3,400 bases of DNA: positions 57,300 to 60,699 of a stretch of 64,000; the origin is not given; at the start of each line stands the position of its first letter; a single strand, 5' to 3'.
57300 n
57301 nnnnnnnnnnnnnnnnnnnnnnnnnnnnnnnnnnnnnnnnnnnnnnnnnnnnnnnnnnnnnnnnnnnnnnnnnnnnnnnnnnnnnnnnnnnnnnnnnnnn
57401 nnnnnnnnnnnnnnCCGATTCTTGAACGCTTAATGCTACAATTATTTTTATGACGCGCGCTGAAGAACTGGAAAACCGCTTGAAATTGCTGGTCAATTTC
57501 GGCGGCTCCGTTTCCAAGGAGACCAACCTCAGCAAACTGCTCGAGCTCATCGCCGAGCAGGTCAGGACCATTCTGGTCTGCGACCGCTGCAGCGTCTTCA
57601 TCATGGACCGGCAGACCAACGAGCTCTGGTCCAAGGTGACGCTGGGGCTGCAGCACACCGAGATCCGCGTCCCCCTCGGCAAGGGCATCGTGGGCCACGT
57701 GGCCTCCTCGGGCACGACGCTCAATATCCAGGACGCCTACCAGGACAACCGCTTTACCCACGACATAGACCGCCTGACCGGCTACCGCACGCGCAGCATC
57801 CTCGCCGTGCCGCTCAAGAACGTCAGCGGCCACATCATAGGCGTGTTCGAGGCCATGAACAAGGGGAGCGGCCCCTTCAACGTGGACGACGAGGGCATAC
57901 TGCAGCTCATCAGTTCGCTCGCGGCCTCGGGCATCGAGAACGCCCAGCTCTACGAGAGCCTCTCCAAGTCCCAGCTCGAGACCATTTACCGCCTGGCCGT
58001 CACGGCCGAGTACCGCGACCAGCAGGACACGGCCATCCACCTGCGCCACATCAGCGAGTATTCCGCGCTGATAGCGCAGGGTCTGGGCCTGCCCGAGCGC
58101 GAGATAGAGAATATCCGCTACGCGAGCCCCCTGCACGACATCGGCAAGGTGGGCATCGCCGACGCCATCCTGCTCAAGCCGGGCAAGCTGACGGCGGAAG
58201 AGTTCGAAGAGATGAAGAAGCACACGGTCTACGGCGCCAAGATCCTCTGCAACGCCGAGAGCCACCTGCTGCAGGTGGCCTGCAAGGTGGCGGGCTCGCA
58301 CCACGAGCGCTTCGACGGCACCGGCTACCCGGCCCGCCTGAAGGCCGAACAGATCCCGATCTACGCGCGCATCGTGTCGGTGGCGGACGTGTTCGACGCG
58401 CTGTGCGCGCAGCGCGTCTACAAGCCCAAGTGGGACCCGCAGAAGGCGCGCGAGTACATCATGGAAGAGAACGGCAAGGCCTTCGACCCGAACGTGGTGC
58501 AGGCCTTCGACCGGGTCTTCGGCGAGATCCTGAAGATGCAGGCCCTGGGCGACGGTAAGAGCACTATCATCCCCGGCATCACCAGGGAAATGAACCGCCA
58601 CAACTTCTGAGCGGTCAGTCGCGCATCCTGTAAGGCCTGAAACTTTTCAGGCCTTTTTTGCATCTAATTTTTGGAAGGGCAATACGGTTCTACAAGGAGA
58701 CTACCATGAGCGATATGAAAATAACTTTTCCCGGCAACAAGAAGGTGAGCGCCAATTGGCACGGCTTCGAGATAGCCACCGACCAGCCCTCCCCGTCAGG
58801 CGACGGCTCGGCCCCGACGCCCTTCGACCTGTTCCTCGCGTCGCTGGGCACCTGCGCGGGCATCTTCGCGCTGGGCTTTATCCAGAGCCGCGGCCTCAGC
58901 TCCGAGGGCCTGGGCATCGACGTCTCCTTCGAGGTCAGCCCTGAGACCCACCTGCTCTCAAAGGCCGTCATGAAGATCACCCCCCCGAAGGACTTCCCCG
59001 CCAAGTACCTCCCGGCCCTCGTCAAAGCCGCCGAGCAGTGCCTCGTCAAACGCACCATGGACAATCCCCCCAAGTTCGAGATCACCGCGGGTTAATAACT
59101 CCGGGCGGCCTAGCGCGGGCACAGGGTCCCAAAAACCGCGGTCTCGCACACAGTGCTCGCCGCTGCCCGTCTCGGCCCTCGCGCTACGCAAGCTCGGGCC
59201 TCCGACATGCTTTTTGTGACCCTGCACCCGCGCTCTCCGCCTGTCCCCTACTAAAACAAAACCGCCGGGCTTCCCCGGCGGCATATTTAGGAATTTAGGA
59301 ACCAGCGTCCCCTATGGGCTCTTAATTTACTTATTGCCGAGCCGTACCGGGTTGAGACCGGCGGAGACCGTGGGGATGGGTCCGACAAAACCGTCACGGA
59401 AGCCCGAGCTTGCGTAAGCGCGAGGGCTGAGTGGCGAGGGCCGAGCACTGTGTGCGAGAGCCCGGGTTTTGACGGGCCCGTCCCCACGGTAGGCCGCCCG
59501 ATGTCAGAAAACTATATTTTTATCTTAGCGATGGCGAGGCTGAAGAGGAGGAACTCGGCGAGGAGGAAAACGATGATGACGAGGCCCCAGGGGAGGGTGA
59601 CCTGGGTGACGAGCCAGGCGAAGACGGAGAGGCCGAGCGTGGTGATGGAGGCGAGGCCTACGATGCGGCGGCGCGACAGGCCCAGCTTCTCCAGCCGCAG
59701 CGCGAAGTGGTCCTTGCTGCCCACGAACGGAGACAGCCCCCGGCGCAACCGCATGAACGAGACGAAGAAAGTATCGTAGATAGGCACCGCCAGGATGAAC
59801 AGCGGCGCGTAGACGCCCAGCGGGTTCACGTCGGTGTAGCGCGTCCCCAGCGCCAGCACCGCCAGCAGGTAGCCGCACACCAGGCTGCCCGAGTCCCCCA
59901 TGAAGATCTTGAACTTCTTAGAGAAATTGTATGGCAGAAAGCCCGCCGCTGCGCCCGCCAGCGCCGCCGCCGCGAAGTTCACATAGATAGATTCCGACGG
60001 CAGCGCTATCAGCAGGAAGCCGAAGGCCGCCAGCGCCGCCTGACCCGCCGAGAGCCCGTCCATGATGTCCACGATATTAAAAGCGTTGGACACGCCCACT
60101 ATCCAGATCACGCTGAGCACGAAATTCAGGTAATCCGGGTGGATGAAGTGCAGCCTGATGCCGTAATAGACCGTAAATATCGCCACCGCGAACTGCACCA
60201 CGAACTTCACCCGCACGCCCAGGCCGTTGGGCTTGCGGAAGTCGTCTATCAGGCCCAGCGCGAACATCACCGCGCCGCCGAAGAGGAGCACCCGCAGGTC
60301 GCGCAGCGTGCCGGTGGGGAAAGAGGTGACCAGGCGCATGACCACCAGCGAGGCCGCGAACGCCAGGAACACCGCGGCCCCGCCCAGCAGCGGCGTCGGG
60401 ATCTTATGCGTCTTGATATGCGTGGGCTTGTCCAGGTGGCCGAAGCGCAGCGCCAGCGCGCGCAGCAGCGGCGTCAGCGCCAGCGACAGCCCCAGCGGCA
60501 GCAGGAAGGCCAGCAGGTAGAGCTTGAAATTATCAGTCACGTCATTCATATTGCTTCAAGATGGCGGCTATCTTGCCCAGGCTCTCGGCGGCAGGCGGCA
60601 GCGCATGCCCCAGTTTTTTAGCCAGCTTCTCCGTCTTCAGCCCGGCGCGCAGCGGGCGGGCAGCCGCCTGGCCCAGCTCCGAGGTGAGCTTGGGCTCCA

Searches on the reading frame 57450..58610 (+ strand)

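Call 85: search_protein_families(library=pfam, proteins=[window:57450-58610:+], max_evalue=0.00001)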
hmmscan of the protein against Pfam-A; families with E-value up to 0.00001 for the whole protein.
window:57450-58610:+ (386 aa): 5 families
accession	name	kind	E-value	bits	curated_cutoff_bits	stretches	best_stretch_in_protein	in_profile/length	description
PF13487.12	HD_5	-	2.4e-33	115.7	27.2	1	198-349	18-170/170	HD domain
PF01966.28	HD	-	1.9e-20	73.7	22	1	195-317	2-115/116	HD domain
PF01590.32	GAF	-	2e-20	74.1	22.4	1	26-160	1-131/133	GAF domain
PF13185.12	GAF_2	-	4.2e-12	46.9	28.6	1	25-163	2-136/136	GAF domain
PF13492.12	GAF_3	-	1.3e-08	35.8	27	1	27-164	2-129/129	GAF domain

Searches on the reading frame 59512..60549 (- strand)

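Call 85: search_protein_families(library=pfam, proteins=[window:59512-60549:-], max_evalue=0.00001)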
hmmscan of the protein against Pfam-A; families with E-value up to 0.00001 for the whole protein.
window:59512-60549:- (345 aa): 1 family
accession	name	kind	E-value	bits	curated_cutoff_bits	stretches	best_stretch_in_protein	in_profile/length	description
PF00953.26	Glycos_transf_4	-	3e-29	102.5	27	1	87-234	3-157/160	Glycosyl transferase family 4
